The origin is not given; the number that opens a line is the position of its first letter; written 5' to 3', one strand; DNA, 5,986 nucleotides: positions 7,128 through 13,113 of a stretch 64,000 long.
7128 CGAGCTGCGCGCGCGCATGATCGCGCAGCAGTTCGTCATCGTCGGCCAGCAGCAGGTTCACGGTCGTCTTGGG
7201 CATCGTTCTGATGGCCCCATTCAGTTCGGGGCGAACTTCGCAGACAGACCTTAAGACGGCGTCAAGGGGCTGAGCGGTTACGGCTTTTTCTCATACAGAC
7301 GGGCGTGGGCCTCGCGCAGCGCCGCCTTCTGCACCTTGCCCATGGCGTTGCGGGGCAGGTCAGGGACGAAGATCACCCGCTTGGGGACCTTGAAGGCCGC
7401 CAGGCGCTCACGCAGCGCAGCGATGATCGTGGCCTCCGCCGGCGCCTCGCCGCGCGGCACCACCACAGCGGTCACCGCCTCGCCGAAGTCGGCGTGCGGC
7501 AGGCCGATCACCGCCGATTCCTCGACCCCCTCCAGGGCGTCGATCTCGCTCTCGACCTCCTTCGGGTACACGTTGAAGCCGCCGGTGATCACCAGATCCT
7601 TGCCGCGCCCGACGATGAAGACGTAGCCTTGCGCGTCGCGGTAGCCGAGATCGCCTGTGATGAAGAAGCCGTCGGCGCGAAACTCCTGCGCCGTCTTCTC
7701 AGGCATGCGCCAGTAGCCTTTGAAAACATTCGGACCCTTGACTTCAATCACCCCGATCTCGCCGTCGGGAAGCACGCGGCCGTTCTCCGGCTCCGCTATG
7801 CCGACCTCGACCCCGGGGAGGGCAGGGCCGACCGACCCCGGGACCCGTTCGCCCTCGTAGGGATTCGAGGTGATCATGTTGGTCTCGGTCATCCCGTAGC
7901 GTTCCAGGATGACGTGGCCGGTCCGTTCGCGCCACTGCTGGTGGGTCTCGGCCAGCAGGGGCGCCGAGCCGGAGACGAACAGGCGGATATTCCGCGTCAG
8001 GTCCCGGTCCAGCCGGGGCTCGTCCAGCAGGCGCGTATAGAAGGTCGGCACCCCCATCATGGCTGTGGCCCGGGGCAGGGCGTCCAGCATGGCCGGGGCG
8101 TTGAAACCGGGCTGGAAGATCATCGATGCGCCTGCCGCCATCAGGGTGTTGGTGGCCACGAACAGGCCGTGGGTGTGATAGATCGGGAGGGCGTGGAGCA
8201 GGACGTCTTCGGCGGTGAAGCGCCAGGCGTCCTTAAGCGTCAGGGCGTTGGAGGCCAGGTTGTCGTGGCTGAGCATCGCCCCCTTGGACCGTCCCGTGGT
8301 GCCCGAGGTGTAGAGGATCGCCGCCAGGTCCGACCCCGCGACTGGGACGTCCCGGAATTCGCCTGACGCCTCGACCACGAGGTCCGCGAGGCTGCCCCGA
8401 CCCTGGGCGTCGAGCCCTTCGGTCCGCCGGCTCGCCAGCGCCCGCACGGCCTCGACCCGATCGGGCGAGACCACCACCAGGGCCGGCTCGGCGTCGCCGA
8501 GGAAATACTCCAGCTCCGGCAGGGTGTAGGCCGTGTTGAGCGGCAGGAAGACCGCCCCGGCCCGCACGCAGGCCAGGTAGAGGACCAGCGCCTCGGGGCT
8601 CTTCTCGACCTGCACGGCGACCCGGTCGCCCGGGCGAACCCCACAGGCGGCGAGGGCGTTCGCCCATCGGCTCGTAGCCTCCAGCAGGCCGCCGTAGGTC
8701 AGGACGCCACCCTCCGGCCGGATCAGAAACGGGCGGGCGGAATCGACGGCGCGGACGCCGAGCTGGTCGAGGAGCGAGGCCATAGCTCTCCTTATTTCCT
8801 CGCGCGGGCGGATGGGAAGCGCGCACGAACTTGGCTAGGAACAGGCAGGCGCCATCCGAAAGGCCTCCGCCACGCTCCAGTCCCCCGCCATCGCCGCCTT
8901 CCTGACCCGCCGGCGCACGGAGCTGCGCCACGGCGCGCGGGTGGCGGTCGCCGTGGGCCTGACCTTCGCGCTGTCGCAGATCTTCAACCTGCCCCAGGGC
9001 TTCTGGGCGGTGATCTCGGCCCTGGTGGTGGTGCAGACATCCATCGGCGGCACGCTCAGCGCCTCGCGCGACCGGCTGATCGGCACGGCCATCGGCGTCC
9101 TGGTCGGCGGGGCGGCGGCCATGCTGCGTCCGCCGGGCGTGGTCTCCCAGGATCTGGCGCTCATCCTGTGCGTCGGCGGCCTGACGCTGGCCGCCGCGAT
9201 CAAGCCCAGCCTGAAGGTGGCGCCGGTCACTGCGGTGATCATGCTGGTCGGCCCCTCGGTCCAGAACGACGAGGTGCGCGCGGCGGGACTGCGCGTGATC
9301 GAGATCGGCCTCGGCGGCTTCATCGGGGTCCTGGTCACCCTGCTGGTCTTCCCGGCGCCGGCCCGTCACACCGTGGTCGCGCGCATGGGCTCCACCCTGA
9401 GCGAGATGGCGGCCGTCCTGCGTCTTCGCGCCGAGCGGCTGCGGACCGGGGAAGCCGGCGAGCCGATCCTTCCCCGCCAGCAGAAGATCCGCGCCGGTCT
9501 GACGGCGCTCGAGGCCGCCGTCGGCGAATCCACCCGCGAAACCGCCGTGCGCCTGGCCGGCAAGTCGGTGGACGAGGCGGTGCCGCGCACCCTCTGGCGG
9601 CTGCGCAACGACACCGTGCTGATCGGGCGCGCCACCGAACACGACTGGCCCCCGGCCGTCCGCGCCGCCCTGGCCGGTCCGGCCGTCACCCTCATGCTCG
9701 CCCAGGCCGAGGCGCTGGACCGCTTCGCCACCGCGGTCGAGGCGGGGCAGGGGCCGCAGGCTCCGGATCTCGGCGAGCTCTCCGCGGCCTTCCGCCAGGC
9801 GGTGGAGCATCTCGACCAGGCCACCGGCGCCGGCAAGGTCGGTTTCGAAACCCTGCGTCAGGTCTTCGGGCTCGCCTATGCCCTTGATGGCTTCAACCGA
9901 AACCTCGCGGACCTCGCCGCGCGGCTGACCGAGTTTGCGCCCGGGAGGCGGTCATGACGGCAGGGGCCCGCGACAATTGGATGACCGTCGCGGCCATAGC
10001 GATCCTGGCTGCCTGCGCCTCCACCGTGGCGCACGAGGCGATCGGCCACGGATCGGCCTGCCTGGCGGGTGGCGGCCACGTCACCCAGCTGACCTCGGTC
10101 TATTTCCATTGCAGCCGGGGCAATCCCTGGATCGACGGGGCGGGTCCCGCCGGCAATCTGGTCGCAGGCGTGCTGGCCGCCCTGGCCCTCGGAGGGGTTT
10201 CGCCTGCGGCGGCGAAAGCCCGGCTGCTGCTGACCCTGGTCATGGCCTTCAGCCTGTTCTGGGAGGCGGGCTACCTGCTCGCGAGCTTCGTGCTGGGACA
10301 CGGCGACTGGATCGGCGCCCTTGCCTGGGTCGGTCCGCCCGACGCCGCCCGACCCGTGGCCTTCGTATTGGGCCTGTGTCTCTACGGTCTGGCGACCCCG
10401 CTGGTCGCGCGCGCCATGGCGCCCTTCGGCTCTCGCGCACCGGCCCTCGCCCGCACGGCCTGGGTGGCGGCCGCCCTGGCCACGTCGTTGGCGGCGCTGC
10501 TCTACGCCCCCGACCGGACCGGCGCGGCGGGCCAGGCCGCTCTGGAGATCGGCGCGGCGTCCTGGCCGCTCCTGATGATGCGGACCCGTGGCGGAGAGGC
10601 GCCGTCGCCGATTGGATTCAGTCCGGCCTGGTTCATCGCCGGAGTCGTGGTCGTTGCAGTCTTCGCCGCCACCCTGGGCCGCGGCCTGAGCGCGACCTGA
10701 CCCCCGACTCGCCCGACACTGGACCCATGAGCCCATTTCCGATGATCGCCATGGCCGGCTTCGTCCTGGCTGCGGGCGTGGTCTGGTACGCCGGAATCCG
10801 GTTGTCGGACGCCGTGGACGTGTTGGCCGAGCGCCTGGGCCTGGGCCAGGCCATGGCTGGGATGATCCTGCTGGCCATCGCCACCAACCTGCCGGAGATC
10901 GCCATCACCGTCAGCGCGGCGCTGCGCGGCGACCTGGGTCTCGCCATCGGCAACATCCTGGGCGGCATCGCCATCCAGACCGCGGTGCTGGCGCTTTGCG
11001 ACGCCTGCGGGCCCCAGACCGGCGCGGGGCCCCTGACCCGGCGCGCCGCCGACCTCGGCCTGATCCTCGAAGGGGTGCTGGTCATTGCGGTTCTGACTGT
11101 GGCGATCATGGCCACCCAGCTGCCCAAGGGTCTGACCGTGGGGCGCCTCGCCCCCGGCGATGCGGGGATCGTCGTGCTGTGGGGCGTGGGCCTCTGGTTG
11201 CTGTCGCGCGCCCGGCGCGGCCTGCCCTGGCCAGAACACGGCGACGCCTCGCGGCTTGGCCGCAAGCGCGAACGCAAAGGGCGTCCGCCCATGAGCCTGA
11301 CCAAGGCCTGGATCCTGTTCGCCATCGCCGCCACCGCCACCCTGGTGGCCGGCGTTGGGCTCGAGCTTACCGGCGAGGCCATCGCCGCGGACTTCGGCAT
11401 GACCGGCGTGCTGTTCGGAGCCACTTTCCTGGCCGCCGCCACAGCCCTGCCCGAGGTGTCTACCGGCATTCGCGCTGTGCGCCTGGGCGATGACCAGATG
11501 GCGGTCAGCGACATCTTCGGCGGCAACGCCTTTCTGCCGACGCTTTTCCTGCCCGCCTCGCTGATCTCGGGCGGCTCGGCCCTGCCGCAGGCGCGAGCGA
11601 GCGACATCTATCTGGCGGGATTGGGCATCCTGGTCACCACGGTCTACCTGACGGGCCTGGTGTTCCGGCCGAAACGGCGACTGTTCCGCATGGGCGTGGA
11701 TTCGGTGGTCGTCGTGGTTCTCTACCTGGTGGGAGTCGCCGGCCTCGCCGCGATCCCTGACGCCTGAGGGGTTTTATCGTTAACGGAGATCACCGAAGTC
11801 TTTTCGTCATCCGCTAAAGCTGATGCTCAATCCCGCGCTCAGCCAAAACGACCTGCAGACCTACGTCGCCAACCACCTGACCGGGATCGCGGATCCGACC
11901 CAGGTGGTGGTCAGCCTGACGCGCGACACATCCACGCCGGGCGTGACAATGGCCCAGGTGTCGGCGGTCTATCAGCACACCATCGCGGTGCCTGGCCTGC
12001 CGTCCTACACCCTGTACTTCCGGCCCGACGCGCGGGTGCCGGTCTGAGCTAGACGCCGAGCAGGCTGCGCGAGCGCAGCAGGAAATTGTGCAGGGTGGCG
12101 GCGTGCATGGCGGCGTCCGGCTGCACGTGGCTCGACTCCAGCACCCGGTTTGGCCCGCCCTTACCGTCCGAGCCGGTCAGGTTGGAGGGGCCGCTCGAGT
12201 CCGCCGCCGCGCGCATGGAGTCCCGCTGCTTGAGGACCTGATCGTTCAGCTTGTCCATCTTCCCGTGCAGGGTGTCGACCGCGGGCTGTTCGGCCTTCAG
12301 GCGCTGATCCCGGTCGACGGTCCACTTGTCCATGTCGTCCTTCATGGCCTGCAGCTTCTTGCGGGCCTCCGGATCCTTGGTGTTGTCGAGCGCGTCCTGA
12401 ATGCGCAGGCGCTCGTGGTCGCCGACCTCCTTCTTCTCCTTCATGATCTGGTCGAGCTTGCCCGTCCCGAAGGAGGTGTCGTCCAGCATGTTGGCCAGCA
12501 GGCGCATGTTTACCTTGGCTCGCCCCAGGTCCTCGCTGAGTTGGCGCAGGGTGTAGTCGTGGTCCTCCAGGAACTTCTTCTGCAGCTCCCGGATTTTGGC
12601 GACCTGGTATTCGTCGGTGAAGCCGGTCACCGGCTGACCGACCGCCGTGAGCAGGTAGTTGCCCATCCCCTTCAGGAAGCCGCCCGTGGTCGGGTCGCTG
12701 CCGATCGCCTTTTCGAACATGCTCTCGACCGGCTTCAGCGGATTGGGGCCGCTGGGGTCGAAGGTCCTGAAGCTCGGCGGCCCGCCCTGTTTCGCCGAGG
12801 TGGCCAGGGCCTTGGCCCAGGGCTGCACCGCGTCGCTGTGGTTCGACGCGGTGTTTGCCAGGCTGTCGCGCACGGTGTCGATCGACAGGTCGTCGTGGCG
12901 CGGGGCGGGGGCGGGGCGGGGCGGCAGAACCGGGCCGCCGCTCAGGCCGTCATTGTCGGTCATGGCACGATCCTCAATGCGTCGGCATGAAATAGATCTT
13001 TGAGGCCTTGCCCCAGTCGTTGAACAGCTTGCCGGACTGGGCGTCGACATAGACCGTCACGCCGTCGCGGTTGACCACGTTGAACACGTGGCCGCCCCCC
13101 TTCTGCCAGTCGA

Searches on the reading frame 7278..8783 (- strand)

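Call 13: search_protein_families(library=pfam, proteins=[window:7278-8783:-], max_evalue=0.01)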
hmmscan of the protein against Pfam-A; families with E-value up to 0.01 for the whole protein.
window:7278-8783:- (501 aa): 2 families
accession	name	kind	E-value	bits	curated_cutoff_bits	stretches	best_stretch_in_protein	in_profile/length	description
PF00501.34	AMP-binding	-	7.9e-87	292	29.9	1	17-358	11-384/384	AMP-binding enzyme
PF13193.12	AMP-binding_C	-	1.7e-16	61.3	24.5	1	409-483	1-76/76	AMP-binding enzyme C-terminal domain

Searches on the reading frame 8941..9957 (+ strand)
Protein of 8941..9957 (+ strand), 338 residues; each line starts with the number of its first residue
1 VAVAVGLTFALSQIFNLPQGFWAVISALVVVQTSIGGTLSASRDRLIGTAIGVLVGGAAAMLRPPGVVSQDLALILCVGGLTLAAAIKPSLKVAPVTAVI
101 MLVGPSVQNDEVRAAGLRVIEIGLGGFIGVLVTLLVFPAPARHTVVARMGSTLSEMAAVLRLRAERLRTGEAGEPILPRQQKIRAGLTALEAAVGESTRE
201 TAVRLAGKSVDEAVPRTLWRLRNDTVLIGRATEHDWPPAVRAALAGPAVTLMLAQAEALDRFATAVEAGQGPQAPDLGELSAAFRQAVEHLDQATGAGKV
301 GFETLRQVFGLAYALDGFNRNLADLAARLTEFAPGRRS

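Call 13: search_protein_families(library=pfam, proteins=[window:8941-9957:+], max_evalue=0.01)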
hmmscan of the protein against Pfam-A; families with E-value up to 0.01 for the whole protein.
window:8941-9957:+ (338 aa): 4 families
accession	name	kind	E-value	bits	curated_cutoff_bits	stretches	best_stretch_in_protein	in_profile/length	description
PF13515.12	FUSC_2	-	8.7e-18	65.1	25.6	1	8-132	2-126/126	Fusaric acid resistance protein-like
PF04632.18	FUSC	-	1.1e-09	37.9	30.9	1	2-202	9-212/660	Fusaric acid resistance protein family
PF06081.17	ArAE_1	-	8.5e-08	32.9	22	1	2-125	11-132/141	Aromatic acid exporter family member 1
PF11744.14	ALMT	-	3.9e-06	26.5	20.6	1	20-141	41-173/471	Aluminium activated malate transporter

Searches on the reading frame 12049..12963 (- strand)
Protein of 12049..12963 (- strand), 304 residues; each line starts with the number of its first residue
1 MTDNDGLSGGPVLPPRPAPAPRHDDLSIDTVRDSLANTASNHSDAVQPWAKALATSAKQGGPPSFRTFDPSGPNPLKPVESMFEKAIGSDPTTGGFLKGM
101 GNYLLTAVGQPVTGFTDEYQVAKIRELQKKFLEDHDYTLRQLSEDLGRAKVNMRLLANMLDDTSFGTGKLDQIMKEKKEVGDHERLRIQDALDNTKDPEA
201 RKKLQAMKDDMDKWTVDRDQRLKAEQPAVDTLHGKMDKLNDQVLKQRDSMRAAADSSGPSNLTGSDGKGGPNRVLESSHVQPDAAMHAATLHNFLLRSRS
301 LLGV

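Call 5: search_protein_families(library=pfam, proteins=[window:12049-12963:-], max_evalue=1)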
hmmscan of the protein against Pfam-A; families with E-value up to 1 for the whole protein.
window:12049-12963:- (304 aa): 3 families
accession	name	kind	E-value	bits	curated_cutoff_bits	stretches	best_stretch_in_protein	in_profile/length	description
PF17681.6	GCP_N_terminal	-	0.21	11.5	29.4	1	112-182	79-153/297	Gamma tubulin complex component N-terminal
PF14362.11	DUF4407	-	0.21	11.3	31.3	1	202-288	116-202/297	Domain of unknown function (DUF4407)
PF01519.22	DUF16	-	0.32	11.9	40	1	201-250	22-64/104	Protein of unknown function DUF16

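Call 17: search_protein_families(library=ncbifam, proteins=[window:12049-12963:-], max_evalue=0.1)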
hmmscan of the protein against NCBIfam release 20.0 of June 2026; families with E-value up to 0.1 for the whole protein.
window:12049-12963:- (304 aa): 0 families

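Call 46: find_related_loci(query=A4, collection=metagenome_contigs, flank=10000)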
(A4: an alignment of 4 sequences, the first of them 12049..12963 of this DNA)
Query A4 (304 aa) in metagenome_contigs; peptide patterns used: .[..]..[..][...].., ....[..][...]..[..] (x = any residue, [..] = any of these).
254 stretches matched a pattern; 3 encode a relative of the query (tblastn E <= 1e-3); 3 distinct loci.
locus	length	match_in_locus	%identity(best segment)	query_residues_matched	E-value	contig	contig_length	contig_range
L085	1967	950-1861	100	1-304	0e+0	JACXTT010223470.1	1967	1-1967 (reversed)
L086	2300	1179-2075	54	4-302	2e-103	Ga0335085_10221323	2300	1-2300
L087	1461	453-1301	39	15-300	2e-53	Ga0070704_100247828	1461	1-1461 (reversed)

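Call 50: search_protein_families(library=pfam, proteins=[L086:345-1157:+, L087:169-462:+], max_evalue=1)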
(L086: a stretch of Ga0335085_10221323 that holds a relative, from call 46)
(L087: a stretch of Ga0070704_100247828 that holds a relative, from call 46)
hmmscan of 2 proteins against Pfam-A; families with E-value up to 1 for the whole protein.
L086:345-1157:+ (270 aa): 0 families

L087:169-462:+ (97 aa): 1 family
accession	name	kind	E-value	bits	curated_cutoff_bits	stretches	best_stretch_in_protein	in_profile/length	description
PF15567.11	Imm35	-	7.3e-12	45.7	27.5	1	5-80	2-77/85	Immunity protein 35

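Call 67: find_homologous_proteins(query=A5, max_evalue=0.001)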
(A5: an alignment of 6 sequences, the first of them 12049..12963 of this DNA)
Query A5 (6 sequences) (304 aa, profile of the alignment): 16 proteins with E <= 0.001 among 8000 candidates.
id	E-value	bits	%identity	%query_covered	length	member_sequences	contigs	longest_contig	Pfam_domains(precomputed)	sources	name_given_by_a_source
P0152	1.2e-146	506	54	98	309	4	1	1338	-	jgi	jgi:hypothetical protein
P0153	4.5e-141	488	100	100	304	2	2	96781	-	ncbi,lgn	-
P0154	1.0e-136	473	39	93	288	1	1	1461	-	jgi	-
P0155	2.4e-131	456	55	99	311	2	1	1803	-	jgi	-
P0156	3.8e-126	439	40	79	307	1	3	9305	-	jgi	jgi:uncharacterized membrane protein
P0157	3.7e-125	435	40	94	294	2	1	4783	-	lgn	-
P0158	3.0e-118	413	38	93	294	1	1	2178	-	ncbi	-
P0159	3.8e-110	386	36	94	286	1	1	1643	-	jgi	jgi:hypothetical protein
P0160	2.6e-109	383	41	78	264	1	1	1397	-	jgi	jgi:hypothetical protein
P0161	2.0e-105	371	53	90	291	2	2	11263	-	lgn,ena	-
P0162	8.5e-104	365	49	90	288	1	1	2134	-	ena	-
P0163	1.2e-103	365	51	90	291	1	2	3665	-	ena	-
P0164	1.4e-102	361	50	100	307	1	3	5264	-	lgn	-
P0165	2.2e-99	351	49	100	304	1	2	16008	-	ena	-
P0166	1.2e-97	345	56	100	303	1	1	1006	-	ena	-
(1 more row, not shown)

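Call 68: find_encoding_contigs(protein=P0165, flank=9000, max_places=2)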
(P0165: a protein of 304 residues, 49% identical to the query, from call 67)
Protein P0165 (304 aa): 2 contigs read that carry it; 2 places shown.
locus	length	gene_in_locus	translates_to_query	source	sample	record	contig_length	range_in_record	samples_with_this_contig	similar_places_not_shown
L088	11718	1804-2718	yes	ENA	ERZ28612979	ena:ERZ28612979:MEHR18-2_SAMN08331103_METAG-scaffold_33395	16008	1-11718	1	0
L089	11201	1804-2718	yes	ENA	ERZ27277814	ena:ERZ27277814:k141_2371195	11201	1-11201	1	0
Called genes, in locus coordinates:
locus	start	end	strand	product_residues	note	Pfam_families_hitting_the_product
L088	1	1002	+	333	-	?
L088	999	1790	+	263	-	PF28040:DUF8367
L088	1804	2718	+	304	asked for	-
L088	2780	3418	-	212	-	-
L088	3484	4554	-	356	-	PF01594:AI-2E_transport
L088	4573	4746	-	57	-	-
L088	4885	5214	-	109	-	-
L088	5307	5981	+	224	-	-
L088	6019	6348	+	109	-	-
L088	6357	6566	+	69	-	-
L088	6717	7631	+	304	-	PF07063:HGLS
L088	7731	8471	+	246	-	-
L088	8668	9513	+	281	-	PF00132:Hexapep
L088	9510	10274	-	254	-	PF00596:Aldolase_II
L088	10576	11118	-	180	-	PF01322:Cytochrom_C_2 (weak)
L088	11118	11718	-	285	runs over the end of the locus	PF02900:LigB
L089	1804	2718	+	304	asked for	-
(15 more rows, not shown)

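Call 69: find_encoding_contigs(protein=P0161, flank=9000, max_places=2)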
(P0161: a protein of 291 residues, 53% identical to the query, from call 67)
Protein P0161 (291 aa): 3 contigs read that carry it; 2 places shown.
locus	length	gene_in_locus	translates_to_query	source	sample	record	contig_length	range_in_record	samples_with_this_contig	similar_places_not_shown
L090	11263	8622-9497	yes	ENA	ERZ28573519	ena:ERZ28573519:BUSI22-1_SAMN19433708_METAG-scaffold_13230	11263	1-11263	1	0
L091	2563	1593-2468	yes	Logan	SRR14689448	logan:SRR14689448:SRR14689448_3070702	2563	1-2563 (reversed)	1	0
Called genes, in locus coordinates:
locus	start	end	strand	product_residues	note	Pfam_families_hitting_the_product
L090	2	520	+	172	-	?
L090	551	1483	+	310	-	PF05853:BKACE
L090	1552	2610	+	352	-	PF01557:FAA_hydrolase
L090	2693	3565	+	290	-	PF00270:DEAD, PF04851:ResIII (weak)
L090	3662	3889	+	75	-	PF01925:TauE (weak)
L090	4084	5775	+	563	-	-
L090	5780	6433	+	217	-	PF20587:DUF6789 (weak)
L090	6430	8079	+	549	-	-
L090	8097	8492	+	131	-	-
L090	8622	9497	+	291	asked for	-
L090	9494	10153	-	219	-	-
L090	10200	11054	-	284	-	-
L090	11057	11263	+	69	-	?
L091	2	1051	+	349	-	?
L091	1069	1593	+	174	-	-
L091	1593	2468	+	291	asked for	-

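Call 70: find_encoding_contigs(protein=P0156, flank=9000, max_places=3)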
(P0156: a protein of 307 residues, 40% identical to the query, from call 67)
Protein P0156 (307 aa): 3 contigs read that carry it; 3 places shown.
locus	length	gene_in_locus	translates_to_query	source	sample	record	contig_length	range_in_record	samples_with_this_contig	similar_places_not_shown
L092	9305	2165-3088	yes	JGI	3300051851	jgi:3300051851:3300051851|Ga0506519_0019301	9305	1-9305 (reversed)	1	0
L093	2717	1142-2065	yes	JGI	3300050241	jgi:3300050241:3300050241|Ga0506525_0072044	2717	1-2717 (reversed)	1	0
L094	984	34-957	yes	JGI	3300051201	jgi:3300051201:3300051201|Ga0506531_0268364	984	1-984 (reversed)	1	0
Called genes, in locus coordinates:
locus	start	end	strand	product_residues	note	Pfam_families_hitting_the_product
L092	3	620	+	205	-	?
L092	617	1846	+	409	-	PF15644:Gln_amidase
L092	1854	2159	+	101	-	PF15567:Imm35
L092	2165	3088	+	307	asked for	-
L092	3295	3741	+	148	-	PF07676:PD40 (faint), PF26550:Tricorn_2nd (faint)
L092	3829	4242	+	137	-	PF01152:Bac_globin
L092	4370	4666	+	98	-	PF00584:SecE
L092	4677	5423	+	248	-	PF02357:NusG, PF00467:KOW (weak)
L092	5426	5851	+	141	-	PF03946:Ribosomal_L11_N, PF00298:Ribosomal_L11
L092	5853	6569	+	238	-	PF00687:Ribosomal_L1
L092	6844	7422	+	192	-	PF00466:Ribosomal_L10, PF27436:RL10_C (weak)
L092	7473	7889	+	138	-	PF16320:Ribosomal_L12_N, PF00542:Ribosomal_L12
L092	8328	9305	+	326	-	?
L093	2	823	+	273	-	PF15644:Gln_amidase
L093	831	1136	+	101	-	PF15567:Imm35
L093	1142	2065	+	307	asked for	-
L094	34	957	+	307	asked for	-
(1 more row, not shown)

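Call 71: find_encoding_contigs(protein=P0153, flank=6000, max_places=4)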
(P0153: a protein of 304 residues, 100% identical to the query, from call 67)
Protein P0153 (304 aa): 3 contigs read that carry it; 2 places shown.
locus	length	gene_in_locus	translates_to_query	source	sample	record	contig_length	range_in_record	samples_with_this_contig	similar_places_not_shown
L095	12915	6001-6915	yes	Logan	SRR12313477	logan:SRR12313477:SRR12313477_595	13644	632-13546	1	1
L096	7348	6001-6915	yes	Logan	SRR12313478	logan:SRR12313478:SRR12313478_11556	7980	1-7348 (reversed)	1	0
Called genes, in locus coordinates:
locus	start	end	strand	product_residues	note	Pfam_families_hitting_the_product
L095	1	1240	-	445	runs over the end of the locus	PF03572:Peptidase_S41 (faint)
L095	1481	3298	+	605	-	-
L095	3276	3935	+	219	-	-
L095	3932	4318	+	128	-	-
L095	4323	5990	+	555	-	PF15644:Gln_amidase (faint)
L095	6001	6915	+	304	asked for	-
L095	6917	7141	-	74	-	-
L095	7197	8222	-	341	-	PF01699:Na_Ca_ex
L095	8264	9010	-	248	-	-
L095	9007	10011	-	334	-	PF04632:FUSC, PF06081:ArAE_1 (weak), PF13515:FUSC_2, PF11744:ALMT (faint)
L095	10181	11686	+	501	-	PF00501:AMP-binding, PF13193:AMP-binding_C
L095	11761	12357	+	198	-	PF00072:Response_reg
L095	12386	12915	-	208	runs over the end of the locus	?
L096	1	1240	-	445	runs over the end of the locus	PF03572:Peptidase_S41 (faint)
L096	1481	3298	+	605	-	-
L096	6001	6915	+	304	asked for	-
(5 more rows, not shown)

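Call 76: search_protein_families(library=padloc, proteins=[window:12049-12963:-], max_evalue=0.01)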
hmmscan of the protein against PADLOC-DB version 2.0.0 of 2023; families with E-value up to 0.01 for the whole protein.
window:12049-12963:- (304 aa): 0 families

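Call 77: search_protein_families(library=phrogs, proteins=[window:12049-12963:-], max_evalue=0.01)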
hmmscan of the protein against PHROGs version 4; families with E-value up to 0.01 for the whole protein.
window:12049-12963:- (304 aa): 0 families

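Call 87: search_protein_families(library=pfam, proteins=[L088:1-999:+, L090:6430-8076:+, L091:1069-1590:+, L088:999-1787:+, L086:15-326:+], max_evalue=0.01)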
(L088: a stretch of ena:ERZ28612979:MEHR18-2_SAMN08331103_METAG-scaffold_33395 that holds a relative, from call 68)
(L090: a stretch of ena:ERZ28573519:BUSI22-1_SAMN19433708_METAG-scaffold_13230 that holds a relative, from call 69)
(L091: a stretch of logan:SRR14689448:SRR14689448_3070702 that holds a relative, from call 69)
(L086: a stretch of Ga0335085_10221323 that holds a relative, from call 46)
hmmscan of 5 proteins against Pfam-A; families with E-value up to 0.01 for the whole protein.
L088:1-999:+ (333 aa): 1 family
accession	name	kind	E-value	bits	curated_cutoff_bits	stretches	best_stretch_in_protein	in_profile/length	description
PF03497.21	Anthrax_toxA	-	3.9e-20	73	25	1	69-176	3-98/173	Anthrax toxin LF subunit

L090:6430-8076:+ (549 aa): 0 families

L091:1069-1590:+ (174 aa): 0 families

L088:999-1787:+ (263 aa): 0 families

L086:15-326:+ (104 aa): 0 families
